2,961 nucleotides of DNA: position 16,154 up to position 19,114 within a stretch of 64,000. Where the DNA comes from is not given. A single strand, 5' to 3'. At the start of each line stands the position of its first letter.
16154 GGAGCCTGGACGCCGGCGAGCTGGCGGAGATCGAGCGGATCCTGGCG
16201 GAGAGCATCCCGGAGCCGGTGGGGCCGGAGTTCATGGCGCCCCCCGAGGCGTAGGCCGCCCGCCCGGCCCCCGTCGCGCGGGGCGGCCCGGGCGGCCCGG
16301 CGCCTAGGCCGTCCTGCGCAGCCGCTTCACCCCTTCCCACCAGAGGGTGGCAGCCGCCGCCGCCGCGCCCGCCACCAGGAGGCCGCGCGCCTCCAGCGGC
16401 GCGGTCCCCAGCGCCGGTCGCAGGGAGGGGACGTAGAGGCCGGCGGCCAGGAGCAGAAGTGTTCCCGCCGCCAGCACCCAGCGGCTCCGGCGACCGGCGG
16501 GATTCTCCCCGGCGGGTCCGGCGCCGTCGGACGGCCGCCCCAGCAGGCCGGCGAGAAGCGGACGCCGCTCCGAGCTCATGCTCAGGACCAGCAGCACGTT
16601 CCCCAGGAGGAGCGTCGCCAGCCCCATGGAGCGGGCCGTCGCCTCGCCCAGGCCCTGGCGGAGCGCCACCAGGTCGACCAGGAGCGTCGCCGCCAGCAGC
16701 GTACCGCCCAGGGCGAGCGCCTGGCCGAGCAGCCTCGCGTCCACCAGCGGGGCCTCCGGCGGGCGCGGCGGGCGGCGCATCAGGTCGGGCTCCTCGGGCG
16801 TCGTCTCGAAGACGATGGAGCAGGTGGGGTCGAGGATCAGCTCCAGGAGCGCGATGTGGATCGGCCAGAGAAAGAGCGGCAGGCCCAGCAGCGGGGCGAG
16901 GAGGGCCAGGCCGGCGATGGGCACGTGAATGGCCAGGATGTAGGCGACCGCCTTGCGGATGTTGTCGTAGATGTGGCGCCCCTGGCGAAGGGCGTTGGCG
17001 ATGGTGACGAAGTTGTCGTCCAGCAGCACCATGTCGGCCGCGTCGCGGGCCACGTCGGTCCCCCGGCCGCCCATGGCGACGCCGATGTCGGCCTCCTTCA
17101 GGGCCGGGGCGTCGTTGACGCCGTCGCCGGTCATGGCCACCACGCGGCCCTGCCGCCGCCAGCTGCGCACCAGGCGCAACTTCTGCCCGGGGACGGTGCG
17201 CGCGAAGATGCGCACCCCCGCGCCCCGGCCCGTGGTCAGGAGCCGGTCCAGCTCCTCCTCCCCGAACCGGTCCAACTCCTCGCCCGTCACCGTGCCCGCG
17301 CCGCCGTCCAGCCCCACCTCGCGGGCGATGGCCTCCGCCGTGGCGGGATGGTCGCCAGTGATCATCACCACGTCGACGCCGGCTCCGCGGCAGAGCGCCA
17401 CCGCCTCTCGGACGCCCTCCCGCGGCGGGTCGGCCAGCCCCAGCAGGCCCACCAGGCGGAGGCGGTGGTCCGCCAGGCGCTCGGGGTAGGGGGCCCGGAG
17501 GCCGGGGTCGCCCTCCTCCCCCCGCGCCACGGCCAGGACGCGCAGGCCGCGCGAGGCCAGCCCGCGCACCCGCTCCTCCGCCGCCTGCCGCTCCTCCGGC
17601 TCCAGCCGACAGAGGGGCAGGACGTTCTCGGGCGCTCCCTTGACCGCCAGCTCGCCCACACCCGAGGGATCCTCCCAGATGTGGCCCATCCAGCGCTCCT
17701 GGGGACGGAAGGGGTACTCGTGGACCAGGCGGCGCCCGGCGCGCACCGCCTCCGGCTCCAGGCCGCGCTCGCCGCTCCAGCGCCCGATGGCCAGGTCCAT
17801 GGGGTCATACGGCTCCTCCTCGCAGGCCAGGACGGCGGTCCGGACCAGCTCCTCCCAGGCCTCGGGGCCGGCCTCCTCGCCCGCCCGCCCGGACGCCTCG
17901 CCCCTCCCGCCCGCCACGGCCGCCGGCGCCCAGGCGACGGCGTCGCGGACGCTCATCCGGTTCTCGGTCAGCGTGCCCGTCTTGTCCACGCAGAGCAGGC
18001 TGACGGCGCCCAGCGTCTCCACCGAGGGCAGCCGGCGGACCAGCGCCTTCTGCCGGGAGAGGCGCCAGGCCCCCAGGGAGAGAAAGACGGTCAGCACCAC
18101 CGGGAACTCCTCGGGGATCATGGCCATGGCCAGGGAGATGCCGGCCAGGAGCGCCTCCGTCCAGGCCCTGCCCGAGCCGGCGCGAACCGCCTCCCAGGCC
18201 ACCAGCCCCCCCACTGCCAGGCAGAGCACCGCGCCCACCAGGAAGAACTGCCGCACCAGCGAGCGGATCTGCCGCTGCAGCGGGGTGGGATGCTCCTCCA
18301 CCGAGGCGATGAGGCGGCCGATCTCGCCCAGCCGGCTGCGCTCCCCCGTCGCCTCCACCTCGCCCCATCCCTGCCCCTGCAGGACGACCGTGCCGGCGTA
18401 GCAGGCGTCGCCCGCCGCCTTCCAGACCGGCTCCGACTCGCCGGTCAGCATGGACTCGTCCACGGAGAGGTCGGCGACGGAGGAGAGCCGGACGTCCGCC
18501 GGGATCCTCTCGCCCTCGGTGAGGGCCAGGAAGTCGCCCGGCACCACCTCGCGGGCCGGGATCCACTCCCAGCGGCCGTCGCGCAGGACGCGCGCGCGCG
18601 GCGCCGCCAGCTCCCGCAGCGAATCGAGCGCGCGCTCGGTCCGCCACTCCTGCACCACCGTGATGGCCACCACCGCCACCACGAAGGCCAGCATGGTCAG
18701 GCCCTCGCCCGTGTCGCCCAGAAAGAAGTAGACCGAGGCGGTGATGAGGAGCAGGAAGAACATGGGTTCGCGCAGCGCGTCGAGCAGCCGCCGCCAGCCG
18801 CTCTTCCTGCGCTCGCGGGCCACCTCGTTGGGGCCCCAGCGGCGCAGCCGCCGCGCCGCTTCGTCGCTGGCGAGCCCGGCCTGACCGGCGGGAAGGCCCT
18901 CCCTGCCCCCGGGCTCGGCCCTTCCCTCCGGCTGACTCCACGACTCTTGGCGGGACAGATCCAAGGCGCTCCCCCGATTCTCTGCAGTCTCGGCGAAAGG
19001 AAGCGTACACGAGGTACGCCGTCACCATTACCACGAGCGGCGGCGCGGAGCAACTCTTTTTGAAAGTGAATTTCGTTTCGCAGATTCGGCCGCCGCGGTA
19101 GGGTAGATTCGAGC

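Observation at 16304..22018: Atypical mer-type locus: MerR convergent with MerA, divergent from a P2-type (non-heavy-metal) cation ATPase, and no merT/merP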

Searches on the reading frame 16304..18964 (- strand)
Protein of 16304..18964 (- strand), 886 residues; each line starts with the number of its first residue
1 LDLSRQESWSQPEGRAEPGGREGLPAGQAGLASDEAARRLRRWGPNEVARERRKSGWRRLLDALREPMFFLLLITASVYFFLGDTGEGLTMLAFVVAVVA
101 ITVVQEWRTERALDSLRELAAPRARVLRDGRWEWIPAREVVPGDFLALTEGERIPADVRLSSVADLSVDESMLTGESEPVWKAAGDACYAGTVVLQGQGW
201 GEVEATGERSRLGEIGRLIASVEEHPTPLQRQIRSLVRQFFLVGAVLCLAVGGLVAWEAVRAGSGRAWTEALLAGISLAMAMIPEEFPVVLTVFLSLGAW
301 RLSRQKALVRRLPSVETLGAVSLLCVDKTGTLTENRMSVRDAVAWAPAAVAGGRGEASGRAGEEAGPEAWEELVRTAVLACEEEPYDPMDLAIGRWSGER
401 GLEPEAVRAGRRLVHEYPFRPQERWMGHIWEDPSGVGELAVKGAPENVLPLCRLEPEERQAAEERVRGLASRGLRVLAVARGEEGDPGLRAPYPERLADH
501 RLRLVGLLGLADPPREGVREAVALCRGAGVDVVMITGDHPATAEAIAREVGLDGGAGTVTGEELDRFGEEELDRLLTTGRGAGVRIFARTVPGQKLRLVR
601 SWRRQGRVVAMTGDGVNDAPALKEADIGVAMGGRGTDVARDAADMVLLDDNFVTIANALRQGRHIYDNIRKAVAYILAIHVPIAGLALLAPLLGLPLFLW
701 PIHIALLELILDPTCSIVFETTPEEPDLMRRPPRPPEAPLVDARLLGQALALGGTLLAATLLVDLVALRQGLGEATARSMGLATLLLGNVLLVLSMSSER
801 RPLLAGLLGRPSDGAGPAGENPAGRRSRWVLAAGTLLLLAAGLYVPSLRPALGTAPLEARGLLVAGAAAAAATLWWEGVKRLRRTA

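Call 3: search_protein_families(library=pfam, proteins=[window:16304-18964:-])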
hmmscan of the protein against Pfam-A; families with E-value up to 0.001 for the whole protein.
window:16304-18964:- (886 aa): 7 families
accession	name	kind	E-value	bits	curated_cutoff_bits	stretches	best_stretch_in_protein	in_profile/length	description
PF00122.25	E1-E2_ATPase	-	2.7e-51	174.1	28.1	1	118-305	1-181/181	E1-E2 ATPase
PF00689.26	Cation_ATPase_C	-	5.6e-27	95.1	27.3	1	696-882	1-175/175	Cation transporting ATPase, C-terminus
PF00702.32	Hydrolase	-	5.1e-18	66.6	26.4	1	323-626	3-191/191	haloacid dehalogenase-like hydrolase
PF00690.31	Cation_ATPase_N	-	9e-12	44.9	20.4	1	28-77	18-67/69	Cation transporter/ATPase, N-terminus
PF12710.13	HAD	-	9.2e-07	29.9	27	1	491-623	63-189/189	haloacid dehalogenase-like hydrolase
PF13246.12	Cation_ATPase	-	8.9e-05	22.9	21.7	1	387-453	22-89/91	Cation transport ATPase (P-type)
PF08282.18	Hydrolase_3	-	9.7e-05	22.7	20.9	1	608-659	205-255/255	haloacid dehalogenase-like hydrolase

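Call 4: search_protein_families(library=ncbifam, proteins=[window:16304-18964:-])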
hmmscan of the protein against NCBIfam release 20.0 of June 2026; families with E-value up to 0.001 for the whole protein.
window:16304-18964:- (886 aa): 23 families
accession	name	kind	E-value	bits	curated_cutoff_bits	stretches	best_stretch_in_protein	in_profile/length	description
TIGR01522.1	ATPase-IIA2_Ca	equivalog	3.8e-146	488.1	798.3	1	28-784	21-765/854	calcium-transporting P-type ATPase, PMR1-type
TIGR01647.1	ATPase-IIIA_H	equivalog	1.3e-121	407.2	615.5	1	30-709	1-635/755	plasma-membrane proton-efflux P-type ATPase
TIGR01116.1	ATPase-IIA1_Ca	equivalog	9.8e-114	381.1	703.4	2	439-762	397-697/799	calcium-translocating P-type ATPase, SERCA-type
TIGR01517.1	ATPase-IIB_Ca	equivalog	7.5e-106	355.2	507.05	1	28-763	53-783/882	calcium-translocating P-type ATPase, PMCA-type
TIGR01106.1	ATPase-IIC_X-K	subfamily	6.1e-105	352.1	946.1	3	556-758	636-836/997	Na,H/K antiporter P-type ATPase subunit alpha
TIGR01523.1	ATPase-IID_K-Na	equivalog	1.1e-104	351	645.05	3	387-772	459-861/997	potassium/sodium efflux P-type ATPase, fungal-type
TIGR01494.1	ATPase_P-type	subfamily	5.5e-93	312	62.3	3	91-342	2-232/478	HAD-IC family P-type ATPase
TIGR01524.1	ATPase-IIIB_Mg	equivalog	7.4e-92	308.6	610.75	1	27-674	30-669/867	magnesium-translocating P-type ATPase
NF011702.0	PRK15122.1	subfamily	1.5e-83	281.3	975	2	186-673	245-707/907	magnesium-translocating P-type ATPase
TIGR01525.1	ATPase-IB_hvy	subfamily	1e-74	252.4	346.25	3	70-343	3-270/560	heavy metal translocating P-type ATPase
TIGR01512.1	ATPase-IB2_Cd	subfamily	3.1e-59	201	313.5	3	71-344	4-257/494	cadmium family heavy metal-translocating P-type ATPase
TIGR01511.1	ATPase-IB1_Cu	subfamily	9.8e-55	186.4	397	3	90-344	48-284/542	copper-translocating P-type ATPase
TIGR01657.1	P-ATPase-V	hypoth_equivalog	1.4e-52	178.5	618.25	4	28-184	137-292/1055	ATP13A2 family polyamine export P-type ATPase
NF008262.1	PRK11033.1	equivalog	4.4e-46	157.7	1005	3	78-344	188-448/731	zinc/cadmium/mercury/lead-transporting ATPase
NF007952.0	PRK10671.1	equivalog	2.7e-41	141.6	1316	3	582-694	691-805/838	copper-exporting P-type ATPase CopA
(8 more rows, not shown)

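Call 19: find_related_loci(query=window:16304-18964:-, collection=genome_contigs, flank=5000)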
Query window:16304-18964:- (886 aa) in genome_contigs; peptide patterns used: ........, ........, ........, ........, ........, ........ (x = any residue, [..] = any of these).
600 stretches matched a pattern (row limit reached: there are more); 325 encode a relative of the query (tblastn E <= 1e-3); the best 80 are kept; 80 distinct loci.
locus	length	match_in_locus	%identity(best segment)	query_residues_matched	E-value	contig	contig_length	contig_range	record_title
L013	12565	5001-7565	62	27-884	0e+0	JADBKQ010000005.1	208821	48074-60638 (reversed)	MAG: Limnochordaceae bacterium isolate Bu26 bin.26_contig5, whole genome shotgun sequence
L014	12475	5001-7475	47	28-884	0e+0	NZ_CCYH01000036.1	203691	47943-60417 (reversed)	Candidatus Soleaferrea massiliensis AP7, whole genome shotgun sequence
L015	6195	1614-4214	49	30-884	0e+0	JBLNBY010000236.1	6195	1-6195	MAG: Bacteroidota bacterium isolate MAG139 PRJNA950955_bin45_renamed_235, whole genome shotgun sequence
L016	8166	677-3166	48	26-880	0e+0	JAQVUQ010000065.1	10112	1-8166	MAG: bacterium isolate STF1_6 NODE_21361_length_10112_cov_3.694642_Sandtown_F1, whole genome shotgun sequence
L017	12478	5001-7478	44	30-883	0e+0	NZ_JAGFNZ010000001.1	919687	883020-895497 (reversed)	Caproiciproducens faecalis strain AGMB10547 AGMB10547_contigs_01, whole genome shotgun sequence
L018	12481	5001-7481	45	30-884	0e+0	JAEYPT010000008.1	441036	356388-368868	MAG: Bacillota bacterium isolate OH_CBB_208 k127_2152154, whole genome shotgun sequence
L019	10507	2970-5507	42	9-884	0e+0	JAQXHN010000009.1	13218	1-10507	MAG: Clostridia bacterium isolate SUG1201 k141_4325485, whole genome shotgun sequence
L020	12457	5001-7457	46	30-880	0e+0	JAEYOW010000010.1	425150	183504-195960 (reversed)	MAG: Bacillota bacterium isolate OH_CBB_167 k127_439777, whole genome shotgun sequence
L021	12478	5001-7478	45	30-884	0e+0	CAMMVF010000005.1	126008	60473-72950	MAG: uncultured Clostridia bacterium isolate ERR4836950_bin.25_MetaWRAP_v1.1_MAG genome assembly, contig: NODE_72_length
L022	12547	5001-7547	42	10-884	0e+0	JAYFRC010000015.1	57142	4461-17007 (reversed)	MAG: Oscillospiraceae bacterium isolate CA_63 c_CA_000000060133, whole genome shotgun sequence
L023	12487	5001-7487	46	23-880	0e+0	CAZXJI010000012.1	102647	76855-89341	MAG TPA_asm: uncultured Oscillospiraceae bacterium isolate binchicken_co44_189 genome assembly, contig: NODE_370_length_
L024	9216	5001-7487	43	28-884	0e+0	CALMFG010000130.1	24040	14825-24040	MAG TPA_asm: uncultured Clostridia bacterium isolate SRR8868559_bin.178_CONCOCT_v1.1_MAG genome assembly, contig: ERZ164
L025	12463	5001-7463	44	30-880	0e+0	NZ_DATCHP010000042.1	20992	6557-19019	MAG: Acetobacterium sp. isolate SMAG_U7836 k141_801034, whole genome shotgun sequence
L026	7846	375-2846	42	30-883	0e+0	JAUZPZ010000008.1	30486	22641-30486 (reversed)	MAG: Bacillota bacterium isolate bin176(16d) OKHGLKGO_8, whole genome shotgun sequence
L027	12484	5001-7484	42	30-884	0e+0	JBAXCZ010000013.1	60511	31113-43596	MAG: Clostridia bacterium isolate ELA206 MAG206_13, whole genome shotgun sequence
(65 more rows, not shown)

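Call 26: search_solved_structures(query=window:16304-18964:-, max_evalue=1e-20, show_alignments=0)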
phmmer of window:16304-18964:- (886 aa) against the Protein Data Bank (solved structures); distinct sequences matched with E-value up to 1e-20: 103 (the best 60 are shown).
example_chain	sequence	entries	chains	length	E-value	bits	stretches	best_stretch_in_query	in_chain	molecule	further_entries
9euq_A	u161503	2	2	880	1.3e-124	420.7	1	24-796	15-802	Calcium-transporting ATPase lmo0841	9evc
6zhf_A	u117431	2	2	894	1.4e-124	420.6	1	24-796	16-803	Calcium-transporting ATPase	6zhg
6zhh_A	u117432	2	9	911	4.8e-123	415.5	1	24-796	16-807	Calcium-transporting ATPase | Calcium-transporting ATPase lmo0841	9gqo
8iww_A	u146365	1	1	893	6.4e-111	375.4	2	391-780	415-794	Calcium-transporting ATPase type 2C member 1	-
8iwp_A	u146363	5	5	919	7.3e-111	375.2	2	391-780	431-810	Calcium-transporting ATPase type 2C member 1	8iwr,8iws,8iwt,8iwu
7yag_A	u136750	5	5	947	8.3e-111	375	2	391-780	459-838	Calcium-transporting ATPase type 2C member 1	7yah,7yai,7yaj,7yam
8k1l_A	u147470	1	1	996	4.2e-101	342.9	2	28-554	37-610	Na+,K+-ATPase alpha2KK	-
8owa_A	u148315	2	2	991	7.4e-101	342.1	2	501-761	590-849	Sarcoplasmic/endoplasmic reticulum calcium ATPase 1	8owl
4bew_A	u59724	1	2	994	7.5e-101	342.1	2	501-761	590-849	SARCOPLASMIC/ENDOPLASMIC RETICULUM CALCIUM ATPASE 1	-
1iwo_A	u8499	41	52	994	7.5e-101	342.1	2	501-761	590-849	Sarcoplasmic/endoplasmic reticulum calcium ATPase 1 | Sarcoplasmic/endoplasmic reticulum calcium ATPase 1a | Sarcoplasmic/endoplasmic reticulum calcium ATPase 1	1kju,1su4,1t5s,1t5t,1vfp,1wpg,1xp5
2dqs_A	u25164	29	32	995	7.5e-101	342.1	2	501-761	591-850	Sarcoplasmic/endoplasmic reticulum calcium ATPase 1 | SERCA1a | SARCOPLASMIC ENDOPLASMIC RETICULUM CALCIUM ATPASE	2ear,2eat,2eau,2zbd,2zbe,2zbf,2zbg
3w5b_A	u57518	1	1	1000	7.6e-101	342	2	501-761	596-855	SERCA1a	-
27qy_A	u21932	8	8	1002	7.7e-101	342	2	501-761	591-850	Sarcoplasmic/endoplasmic reticulum calcium ATPase 1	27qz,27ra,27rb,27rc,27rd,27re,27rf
5zmw_A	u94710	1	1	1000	1.8e-100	340.8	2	501-761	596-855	Sarcoplasmic/endoplasmic reticulum calcium ATPase 1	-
4nab_A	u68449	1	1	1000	1.8e-100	340.8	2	501-761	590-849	Sarcoplasmic/endoplasmic reticulum calcium ATPase 1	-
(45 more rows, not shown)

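Call 50: search_solved_structures(query=window:16304-18964:-, max_evalue=1e-120, show_alignments=1)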
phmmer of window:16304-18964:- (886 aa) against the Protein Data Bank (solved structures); distinct sequences matched with E-value up to 1e-120: 3.
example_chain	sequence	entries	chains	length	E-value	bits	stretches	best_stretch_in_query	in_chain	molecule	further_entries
9euq_A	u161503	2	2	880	1.3e-124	420.7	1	24-796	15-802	Calcium-transporting ATPase lmo0841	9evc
6zhf_A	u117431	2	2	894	1.4e-124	420.6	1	24-796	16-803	Calcium-transporting ATPase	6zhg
6zhh_A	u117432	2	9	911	4.8e-123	415.5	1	24-796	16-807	Calcium-transporting ATPase | Calcium-transporting ATPase lmo0841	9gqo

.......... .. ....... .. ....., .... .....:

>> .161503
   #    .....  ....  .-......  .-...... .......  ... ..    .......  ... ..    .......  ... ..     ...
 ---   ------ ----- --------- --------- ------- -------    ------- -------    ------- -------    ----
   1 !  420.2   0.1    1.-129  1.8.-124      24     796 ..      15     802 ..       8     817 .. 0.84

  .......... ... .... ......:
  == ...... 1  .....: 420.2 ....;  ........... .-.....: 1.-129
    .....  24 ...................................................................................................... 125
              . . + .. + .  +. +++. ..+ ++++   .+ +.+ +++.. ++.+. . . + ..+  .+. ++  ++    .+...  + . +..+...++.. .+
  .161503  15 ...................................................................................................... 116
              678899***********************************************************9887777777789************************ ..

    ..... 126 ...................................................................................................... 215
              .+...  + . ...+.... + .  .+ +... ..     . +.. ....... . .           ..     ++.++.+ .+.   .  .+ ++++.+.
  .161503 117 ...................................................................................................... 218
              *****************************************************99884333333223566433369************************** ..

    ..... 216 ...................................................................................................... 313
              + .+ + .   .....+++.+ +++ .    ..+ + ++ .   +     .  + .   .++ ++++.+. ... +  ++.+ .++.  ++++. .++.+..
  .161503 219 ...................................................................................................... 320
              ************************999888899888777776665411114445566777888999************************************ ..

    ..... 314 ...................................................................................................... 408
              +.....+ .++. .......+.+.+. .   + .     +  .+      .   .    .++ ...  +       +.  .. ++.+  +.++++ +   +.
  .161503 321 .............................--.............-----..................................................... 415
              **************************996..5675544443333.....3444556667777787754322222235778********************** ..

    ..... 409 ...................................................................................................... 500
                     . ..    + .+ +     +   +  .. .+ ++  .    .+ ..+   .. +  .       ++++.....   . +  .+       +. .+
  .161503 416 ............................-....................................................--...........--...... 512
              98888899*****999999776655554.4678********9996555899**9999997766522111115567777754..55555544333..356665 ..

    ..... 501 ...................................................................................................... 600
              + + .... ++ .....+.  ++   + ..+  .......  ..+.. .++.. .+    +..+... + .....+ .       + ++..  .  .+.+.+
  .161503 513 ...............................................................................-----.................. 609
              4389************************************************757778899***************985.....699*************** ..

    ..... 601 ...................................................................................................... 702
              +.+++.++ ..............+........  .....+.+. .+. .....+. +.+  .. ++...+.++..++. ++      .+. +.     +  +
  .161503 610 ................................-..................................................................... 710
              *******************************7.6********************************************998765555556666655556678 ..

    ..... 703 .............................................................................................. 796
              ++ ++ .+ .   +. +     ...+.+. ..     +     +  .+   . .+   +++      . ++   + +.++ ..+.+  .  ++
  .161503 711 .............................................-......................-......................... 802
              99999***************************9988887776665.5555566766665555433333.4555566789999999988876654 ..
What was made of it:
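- On P2A Ca2+-ATPase (for the neighbour): The TM4 Glu is kept, but TM5 has His in place of Asn and TM6 has Glu and Leu in place of the two Asn residues (call 50).
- Closest known: Listeria monocytogenes Ca2+-ATPase LMCA1. Same: The P2A-like architecture and the TM4 Glu are shared (calls 26, 50).
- Closest known: Listeria monocytogenes Ca2+-ATPase LMCA1. Different: The TM5 Asn is replaced by His, and the TM6 motif INLVND becomes LELILD (call 50).
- Checked: The best solved relative is the Listeria Ca2+-ATPase LMCA1 (E 1e-124; calls 26, 50).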
